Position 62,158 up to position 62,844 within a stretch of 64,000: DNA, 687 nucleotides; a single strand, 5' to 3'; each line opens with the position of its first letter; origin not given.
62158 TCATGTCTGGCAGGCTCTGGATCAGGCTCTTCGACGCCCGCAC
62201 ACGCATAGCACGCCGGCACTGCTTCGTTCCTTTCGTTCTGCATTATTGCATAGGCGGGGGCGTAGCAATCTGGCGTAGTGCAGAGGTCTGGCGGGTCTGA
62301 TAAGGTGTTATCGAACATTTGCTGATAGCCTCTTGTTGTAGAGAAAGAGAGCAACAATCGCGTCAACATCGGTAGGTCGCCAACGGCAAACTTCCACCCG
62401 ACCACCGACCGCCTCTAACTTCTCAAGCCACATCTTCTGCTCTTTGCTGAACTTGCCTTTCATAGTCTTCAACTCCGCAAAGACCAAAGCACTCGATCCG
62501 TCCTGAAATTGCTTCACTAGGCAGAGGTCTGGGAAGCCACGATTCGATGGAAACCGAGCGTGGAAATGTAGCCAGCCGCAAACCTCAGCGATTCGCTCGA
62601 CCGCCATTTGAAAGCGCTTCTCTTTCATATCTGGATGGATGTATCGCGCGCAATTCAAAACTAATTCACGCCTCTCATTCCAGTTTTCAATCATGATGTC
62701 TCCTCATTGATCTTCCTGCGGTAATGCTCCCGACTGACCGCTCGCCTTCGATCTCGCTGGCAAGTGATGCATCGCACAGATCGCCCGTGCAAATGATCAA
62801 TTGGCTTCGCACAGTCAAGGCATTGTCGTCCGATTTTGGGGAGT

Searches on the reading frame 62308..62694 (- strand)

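Call 66: search_protein_families(library=pfam, proteins=[window:62308-62694:-], max_evalue=0.01)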
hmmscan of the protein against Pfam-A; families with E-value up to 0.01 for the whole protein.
window:62308-62694:- (128 aa): 1 family
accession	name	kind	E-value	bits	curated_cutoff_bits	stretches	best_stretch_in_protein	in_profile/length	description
PF08774.17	VRR_NUC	-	5.5e-09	36.5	23.8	1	51-104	61-113/116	VRR-NUC domain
